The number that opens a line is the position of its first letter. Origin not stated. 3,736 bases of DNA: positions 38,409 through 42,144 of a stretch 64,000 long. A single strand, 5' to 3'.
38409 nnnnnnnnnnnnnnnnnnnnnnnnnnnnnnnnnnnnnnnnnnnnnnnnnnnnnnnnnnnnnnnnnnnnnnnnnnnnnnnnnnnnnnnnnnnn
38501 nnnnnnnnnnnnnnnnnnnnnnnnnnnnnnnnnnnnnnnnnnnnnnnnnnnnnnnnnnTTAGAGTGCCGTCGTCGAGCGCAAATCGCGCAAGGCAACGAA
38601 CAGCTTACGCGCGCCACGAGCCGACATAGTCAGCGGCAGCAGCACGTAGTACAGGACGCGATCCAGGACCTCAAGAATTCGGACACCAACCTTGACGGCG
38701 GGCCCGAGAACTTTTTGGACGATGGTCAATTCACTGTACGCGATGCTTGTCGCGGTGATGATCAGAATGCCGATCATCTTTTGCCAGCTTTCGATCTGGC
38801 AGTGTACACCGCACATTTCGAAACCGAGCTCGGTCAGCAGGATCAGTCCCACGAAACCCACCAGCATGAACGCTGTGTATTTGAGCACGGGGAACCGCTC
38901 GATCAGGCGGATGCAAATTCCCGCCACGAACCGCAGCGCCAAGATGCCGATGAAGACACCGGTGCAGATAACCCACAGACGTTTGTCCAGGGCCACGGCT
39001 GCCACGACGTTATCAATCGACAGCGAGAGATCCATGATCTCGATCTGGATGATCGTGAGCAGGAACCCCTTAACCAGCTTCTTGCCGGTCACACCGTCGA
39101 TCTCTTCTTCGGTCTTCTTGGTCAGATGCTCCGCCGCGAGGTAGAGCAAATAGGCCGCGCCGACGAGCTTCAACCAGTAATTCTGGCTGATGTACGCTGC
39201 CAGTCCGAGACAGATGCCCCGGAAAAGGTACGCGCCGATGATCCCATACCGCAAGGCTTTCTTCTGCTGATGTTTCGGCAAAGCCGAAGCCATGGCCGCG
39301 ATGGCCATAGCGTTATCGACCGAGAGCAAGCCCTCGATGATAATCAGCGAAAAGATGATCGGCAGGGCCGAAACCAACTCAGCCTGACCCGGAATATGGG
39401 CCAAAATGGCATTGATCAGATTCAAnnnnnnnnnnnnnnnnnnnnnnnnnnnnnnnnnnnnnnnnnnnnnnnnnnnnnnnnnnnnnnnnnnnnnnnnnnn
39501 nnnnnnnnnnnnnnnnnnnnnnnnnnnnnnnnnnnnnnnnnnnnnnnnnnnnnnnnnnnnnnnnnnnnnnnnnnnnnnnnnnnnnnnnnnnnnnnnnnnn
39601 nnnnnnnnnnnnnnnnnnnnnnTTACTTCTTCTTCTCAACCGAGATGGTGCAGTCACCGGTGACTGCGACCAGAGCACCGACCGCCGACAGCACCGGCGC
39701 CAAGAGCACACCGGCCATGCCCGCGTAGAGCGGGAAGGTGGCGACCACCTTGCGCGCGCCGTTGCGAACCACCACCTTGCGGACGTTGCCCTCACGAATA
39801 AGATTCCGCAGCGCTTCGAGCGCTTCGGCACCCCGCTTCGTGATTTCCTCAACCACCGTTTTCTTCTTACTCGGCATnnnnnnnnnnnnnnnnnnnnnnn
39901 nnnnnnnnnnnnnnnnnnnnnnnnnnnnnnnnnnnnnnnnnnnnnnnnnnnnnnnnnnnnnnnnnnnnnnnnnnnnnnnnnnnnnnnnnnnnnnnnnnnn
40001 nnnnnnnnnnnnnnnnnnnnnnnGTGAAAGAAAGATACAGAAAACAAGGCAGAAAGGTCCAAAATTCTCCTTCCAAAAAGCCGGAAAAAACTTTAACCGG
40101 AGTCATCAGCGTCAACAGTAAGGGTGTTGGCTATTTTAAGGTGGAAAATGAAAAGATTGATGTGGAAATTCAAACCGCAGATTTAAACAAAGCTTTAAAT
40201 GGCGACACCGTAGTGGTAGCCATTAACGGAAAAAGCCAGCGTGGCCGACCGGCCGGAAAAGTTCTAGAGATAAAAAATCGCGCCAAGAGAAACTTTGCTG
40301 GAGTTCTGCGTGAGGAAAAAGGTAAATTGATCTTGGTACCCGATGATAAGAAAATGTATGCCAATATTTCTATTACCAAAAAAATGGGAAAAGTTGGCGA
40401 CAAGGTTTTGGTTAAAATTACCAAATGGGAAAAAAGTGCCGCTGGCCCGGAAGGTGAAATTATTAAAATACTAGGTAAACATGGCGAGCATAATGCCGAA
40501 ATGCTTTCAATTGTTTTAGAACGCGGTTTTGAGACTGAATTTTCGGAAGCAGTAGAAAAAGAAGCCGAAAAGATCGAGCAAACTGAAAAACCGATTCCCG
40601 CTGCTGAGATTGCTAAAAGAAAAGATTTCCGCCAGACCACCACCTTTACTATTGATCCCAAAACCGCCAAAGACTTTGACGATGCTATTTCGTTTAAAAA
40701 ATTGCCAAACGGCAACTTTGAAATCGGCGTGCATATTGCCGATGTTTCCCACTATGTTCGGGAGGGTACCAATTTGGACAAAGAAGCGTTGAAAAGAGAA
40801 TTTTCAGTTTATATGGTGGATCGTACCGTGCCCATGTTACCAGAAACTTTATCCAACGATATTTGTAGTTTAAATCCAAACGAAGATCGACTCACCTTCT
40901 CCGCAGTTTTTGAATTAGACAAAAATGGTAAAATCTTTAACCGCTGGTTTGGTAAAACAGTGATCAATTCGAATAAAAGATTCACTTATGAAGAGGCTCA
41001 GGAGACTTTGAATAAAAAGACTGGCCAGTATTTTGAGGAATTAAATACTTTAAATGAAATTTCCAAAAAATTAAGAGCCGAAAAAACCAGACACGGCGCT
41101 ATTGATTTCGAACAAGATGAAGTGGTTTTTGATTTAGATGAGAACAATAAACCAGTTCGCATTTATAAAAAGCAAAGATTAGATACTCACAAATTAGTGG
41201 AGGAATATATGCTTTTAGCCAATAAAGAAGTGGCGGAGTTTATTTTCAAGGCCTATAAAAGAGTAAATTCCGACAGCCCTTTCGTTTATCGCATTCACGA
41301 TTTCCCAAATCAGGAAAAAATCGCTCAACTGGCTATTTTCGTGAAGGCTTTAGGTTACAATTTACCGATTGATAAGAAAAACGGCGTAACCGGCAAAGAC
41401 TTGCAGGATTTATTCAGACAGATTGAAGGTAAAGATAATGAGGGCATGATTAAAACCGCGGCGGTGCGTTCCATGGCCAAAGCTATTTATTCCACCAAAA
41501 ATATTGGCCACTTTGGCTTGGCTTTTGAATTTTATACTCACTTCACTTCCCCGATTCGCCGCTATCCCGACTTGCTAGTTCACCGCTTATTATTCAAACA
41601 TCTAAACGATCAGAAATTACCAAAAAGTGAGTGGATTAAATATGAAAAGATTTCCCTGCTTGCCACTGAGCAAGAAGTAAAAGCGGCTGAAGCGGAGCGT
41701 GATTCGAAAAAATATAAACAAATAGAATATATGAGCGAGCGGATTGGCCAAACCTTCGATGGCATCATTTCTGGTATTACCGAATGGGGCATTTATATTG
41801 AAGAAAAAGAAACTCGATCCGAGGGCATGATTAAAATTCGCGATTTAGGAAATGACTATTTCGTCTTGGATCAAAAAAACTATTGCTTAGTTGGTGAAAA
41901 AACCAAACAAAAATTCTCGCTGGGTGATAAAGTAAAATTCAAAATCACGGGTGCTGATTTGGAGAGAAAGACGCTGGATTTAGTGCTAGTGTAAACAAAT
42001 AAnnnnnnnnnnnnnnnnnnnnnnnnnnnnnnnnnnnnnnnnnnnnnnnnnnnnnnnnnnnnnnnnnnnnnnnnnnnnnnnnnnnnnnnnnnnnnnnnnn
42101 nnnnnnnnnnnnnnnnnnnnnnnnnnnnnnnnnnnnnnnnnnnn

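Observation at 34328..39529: Near-identical 33-nt promoter element present twice (34328-34360 and 39497-39529), both firing on the minus strand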

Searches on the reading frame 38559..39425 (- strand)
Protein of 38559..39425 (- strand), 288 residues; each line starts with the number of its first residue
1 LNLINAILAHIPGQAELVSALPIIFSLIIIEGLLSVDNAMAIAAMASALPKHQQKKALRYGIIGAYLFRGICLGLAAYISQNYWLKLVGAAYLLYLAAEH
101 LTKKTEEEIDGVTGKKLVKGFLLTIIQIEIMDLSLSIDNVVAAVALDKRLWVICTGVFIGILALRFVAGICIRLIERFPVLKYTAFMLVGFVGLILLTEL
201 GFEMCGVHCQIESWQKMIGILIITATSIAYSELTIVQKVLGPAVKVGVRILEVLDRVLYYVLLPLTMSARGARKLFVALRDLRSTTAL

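Call 6: search_protein_families(library=pfam, proteins=[window:38559-39425:-])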
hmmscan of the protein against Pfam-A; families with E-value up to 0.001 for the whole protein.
window:38559-39425:- (288 aa): 2 families
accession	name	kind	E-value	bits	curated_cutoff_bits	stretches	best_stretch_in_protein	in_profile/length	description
PF03741.22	TerC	-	6e-48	163.4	27.8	1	25-199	1-177/178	Integral membrane protein TerC family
PF04332.21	DUF475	-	0.0001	22.7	27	1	92-207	151-269/293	Protein of unknown function (DUF475)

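Call 12: find_encoding_contigs(protein=window:38559-39425:-, flank=10000, max_places=10)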
Protein window:38559-39425:- (288 aa): 1 contig read that carries it; 1 place shown.
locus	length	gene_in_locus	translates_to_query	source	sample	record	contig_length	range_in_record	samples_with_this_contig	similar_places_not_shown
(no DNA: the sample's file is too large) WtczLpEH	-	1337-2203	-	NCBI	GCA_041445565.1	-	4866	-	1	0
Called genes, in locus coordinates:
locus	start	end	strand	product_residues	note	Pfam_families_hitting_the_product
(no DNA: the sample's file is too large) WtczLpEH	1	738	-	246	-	?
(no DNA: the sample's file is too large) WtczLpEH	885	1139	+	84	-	PF14242:DUF4342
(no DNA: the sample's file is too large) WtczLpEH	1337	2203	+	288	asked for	PF03741:TerC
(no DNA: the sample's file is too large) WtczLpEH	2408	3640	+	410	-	-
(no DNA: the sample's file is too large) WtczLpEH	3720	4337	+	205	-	PF02342:TerD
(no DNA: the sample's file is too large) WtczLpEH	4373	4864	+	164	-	?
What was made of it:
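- Checked: The gene order DUF4342-TerC around copy B recurs in a contig of GCA_041445565.1, for which no DNA could be read (call 12).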

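Call 38: find_homologous_proteins(query=window:38559-39425:-, max_evalue=1e-40)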
Query window:38559-39425:- (288 aa): 2109 proteins with E <= 1e-40 among 8000 candidates; the best 120 are listed.
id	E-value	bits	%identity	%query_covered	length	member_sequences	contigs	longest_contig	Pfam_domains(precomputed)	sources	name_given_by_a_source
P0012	5.0e-175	599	100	100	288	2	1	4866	PF03741.23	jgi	jgi:YkoY family integral membrane protein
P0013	3.9e-108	379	68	94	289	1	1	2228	PF04332.22,PF03741.23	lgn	-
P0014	1.1e-106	374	65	98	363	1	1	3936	PF04332.22,PF03741.23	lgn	-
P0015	1.2e-101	358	63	97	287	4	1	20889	PF03741.23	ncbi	-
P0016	1.2e-99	351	63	95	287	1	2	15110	PF04332.22,PF03741.23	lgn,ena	-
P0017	4.8e-99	349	61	99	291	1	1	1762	PF04332.22,PF03741.23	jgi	jgi:YkoY family integral membrane protein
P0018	1.0e-98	348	62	96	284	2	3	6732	PF04332.22,PF03741.23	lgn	-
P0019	2.5e-98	347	62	98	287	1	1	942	PF04332.22,PF03741.23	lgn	-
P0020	7.4e-96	339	60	99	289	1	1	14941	PF04332.22,PF03741.23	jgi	jgi:YkoY family integral membrane protein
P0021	8.6e-96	339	60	100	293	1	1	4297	PF04332.22,PF03741.23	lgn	-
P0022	2.2e-95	337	65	91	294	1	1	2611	PF04332.22,PF03741.23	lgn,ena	-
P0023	6.3e-95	336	59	99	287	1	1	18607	PF04332.22,PF03741.23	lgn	-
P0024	2.0e-94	334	59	98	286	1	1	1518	PF04332.22,PF03741.23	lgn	-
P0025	4.4e-94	333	60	94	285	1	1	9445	PF04332.22,PF03741.23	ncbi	-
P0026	1.7e-93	331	62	94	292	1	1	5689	PF04332.22,PF03741.23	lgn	-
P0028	6.3e-93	329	63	89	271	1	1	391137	PF04332.22,PF03741.23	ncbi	-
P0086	4.3e-78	281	53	95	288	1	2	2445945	PF04332.22,PF03741.23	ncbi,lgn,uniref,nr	ncbi:DUF475 domain-containing protein [Rariglobus hedericola]|uniref:DUF475 domain-containing protei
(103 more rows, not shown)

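Call 39: find_encoding_contigs(protein=P0013, flank=10000, max_places=2)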
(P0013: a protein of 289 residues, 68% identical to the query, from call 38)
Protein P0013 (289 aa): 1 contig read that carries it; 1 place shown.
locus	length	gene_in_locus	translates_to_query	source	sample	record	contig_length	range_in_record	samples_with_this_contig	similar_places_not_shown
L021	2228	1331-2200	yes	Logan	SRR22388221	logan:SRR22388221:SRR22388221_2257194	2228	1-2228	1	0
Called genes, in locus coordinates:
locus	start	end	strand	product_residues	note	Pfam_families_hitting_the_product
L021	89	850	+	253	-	PF01978:TrmB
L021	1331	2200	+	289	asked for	PF03741:TerC, PF04332:DUF475 (weak)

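Call 40: find_encoding_contigs(protein=P0014, flank=10000, max_places=2)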
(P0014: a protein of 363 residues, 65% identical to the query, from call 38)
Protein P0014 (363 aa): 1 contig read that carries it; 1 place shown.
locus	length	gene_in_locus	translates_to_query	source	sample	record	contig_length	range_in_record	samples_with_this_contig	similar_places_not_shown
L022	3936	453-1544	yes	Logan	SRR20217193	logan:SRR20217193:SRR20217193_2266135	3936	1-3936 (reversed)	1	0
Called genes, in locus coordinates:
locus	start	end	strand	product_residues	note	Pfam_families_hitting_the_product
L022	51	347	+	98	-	-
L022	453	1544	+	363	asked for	PF03741:TerC, PF04332:DUF475 (weak)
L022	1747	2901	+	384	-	-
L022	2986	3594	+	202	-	PF02342:TerD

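Call 50: search_protein_families(library=ncbifam, proteins=[window:38559-39425:-], max_evalue=0.01)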
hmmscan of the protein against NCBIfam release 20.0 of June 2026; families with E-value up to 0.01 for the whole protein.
window:38559-39425:- (288 aa): 13 families
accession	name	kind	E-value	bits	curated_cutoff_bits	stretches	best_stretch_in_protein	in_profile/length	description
TIGR03716.1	R_switched_YkoY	subfamily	9.2e-60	202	138.5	1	23-219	1-203/220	integral membrane protein, YkoY family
TIGR03717.1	R_switched_YjbE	subfamily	8e-26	90.8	134.8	1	24-197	2-173/176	YjbE family putative metal transport protein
TIGR03718.1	R_switched_Alx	subfamily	3.8e-17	62.7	246.4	2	29-109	71-153/303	TerC/Alx family metal homeostasis membrane protein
NF010620.0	PRK14013.2-6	equivalog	1.6e-11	44.3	437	1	85-223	194-329/346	hypothetical protein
NF010612.0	PRK14013.1-2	equivalog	4.5e-11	42.7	386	2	120-224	192-291/307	hypothetical protein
NF010619.0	PRK14013.2-5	subfamily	3.2e-09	36.8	387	1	90-208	186-303/329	hypothetical protein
NF010618.0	PRK14013.2-4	equivalog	4e-08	32.7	657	1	95-222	206-327/353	hypothetical protein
NF010616.0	PRK14013.2-2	equivalog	1e-07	31.6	606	1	117-199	233-312/365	hypothetical protein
NF010614.0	PRK14013.1-4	equivalog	1.6e-06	27.4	495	1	103-225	223-340/357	hypothetical protein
NF010613.0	PRK14013.1-3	equivalog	2.1e-06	27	385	1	103-225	226-341/362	hypothetical protein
NF010617.0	PRK14013.2-3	equivalog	2.8e-06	27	613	1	114-226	223-331/350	hypothetical protein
NF010615.0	PRK14013.2-1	equivalog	5.7e-05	22.6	621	1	113-210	210-309/338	hypothetical protein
TIGR00949.1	2A76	subfamily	0.0095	15.7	183.95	1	63-106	30-78/185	homoserine/threonine efflux transporter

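Call 63: find_encoding_contigs(protein=P0086, flank=8000, max_places=1)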
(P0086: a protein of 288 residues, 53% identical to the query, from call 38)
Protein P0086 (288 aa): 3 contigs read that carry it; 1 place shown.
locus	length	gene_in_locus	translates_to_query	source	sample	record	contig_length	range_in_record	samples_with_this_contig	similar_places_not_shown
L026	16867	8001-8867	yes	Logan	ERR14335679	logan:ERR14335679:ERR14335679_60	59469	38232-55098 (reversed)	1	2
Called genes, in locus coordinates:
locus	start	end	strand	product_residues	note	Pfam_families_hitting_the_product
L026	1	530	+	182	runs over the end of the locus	PF10604:Polyketide_cyc2 (weak), PF08327:AHSA1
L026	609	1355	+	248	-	PF05988:DUF899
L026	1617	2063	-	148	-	PF08327:AHSA1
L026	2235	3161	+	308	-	PF04960:Glutaminase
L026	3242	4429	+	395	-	PF07995:GSDH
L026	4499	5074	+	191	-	PF02525:Flavodoxin_2, PF03358:FMN_red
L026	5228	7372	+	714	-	PF01590:GAF, PF13185:GAF_2, PF00989:PAS (faint), PF08448:PAS_4, PF13426:PAS_9 (weak), PF08448:PAS_4, PF00512:HisKA, PF02518:HATPase_c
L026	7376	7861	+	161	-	PF00072:Response_reg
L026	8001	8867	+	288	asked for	PF03741:TerC, PF04332:DUF475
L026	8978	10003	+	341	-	PF00296:Bac_luciferase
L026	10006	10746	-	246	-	PF13489:Methyltransf_23, PF08242:Methyltransf_12, PF08241:Methyltransf_11, PF13649:Methyltransf_25, PF13847:Methyltransf_31 (weak)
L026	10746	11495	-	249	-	PF03692:CxxCxxCC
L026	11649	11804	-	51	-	-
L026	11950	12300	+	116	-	-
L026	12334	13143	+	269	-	PF13489:Methyltransf_23, PF01209:Ubie_methyltran, PF13847:Methyltransf_31, PF08241:Methyltransf_11, PF08242:Methyltransf_12, PF13649:Methyltransf_25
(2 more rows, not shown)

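Call 64: find_encoding_contigs(protein=P0028, flank=8000, max_places=1)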
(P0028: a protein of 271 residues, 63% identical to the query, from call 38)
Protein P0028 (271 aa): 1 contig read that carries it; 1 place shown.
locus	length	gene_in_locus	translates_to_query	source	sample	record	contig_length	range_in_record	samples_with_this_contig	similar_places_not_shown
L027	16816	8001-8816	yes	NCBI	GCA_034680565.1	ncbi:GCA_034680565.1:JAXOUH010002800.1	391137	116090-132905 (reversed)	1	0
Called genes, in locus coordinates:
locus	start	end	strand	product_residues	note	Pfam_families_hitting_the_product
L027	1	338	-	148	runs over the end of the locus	-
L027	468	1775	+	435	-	PF01210:NAD_Gly3P_dh_N (faint), PF02558:ApbA (weak), PF03446:NAD_binding_2, PF03721:UDPG_MGDP_dh_N, PF03807:F420_oxidored (faint), PF00984:UDPG_MGDP_dh, PF03720:UDPG_MGDP_dh_C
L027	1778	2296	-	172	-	-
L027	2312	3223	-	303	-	PF00768:Peptidase_S11, PF13354:Beta-lactamase2 (weak)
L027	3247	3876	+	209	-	PF01300:Sua5_yciO_yrdC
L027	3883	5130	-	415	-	PF07992:Pyr_redox_2, PF00070:Pyr_redox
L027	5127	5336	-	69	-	PF02609:Exonuc_VII_S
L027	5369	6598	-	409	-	PF13742:tRNA_anti_2, PF01336:tRNA_anti-codon (weak), PF02601:Exonuc_VII_L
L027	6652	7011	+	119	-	-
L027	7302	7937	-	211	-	PF00753:Lactamase_B (faint), PF13483:Lactamase_B_3, PF12706:Lactamase_B_2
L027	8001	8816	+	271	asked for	PF03741:TerC, PF04332:DUF475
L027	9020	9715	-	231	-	-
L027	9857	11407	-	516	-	PF05496:RuvB_N (faint), PF13177:DNA_pol3_delta2, PF13401:AAA_22 (faint), PF00004:AAA, PF12169:DNA_pol3_gamma3 (weak), PF20964:DnaX_C (weak)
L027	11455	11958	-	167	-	PF04138:GtrA_DPMS_TM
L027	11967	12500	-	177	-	-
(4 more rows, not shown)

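Call 68: find_encoding_contigs(protein=P0022, flank=10000, max_places=3)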
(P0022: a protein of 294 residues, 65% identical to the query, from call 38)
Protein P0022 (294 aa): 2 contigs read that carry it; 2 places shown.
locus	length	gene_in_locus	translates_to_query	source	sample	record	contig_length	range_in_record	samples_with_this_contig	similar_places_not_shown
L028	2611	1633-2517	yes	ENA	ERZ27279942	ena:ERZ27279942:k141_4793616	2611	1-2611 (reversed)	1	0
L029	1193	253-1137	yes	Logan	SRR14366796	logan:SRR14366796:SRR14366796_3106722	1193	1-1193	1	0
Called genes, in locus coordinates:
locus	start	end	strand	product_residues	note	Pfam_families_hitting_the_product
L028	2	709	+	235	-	?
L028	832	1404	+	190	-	PF13328:HD_4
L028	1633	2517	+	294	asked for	PF03741:TerC, PF04332:DUF475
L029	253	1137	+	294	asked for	PF03741:TerC, PF04332:DUF475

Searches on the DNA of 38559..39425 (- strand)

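Call 43: search_rna_families(sources=[L021, L022, L011, L003, L006, L008, L002], threshold=gathering)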
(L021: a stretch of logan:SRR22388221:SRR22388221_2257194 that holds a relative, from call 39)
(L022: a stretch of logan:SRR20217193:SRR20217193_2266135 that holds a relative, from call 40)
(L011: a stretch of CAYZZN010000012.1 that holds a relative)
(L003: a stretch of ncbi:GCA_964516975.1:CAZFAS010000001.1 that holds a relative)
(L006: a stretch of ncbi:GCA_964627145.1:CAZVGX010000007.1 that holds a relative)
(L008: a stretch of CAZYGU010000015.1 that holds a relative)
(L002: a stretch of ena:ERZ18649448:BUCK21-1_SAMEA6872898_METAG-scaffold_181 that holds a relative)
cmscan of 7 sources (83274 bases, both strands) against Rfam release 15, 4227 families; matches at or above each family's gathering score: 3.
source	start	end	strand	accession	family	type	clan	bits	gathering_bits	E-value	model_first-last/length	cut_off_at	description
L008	12686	12790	-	RF00162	SAM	Cis-reg; riboswitch;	CL00012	61.3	44.4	1.1e-11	1-108/108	no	SAM riboswitch aptamer (S box leader)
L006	9696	9776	-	RF00005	tRNA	Gene; tRNA;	CL00001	59.4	29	3.4e-10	1-71/71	no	tRNA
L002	16542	16613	-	RF00005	tRNA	Gene; tRNA;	CL00001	59.3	29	3.6e-10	1-71/71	no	tRNA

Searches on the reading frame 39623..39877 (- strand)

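Call 6: search_protein_families(library=pfam, proteins=[window:39623-39877:-])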
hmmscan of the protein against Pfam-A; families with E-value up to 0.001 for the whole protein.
window:39623-39877:- (84 aa): 1 family
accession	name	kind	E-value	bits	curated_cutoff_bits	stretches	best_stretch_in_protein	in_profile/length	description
PF14242.11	DUF4342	-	2.8e-18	66.2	25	1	5-82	1-81/81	Domain of unknown function (DUF4342)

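Call 50: search_protein_families(library=ncbifam, proteins=[window:39623-39877:-], max_evalue=0.01)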
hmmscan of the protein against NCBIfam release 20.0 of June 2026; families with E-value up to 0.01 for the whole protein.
window:39623-39877:- (84 aa): 0 families

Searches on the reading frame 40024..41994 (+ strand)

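Call 6: search_protein_families(library=pfam, proteins=[window:40024-41994:+])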
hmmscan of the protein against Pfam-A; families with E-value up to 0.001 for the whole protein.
window:40024-41994:+ (656 aa): 6 families
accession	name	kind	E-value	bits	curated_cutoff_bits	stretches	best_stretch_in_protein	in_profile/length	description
PF00773.25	RNB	-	1.1e-112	377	29.3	1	199-528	1-325/326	RNB domain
PF17876.7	CSD2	-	4.2e-24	84.9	26.2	1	104-174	2-74/74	Cold shock domain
PF08206.17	OB_RNB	-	1.8e-15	56.8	24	1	26-83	1-58/58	Ribonuclease B OB domain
PF17849.7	OB_Dis3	-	3.3e-08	33.9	22.8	1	120-167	29-76/77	Dis3-like cold-shock domain 2 (CSD2)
PF00575.29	S1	-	3.4e-08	34.2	22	1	574-653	4-71/74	S1 RNA binding domain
PF25049.1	OB_HELZ2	-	4.7e-05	23.6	29.3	0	46-88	44-89/90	3'-5' exoribonuclease HELZ2, OB-fold domain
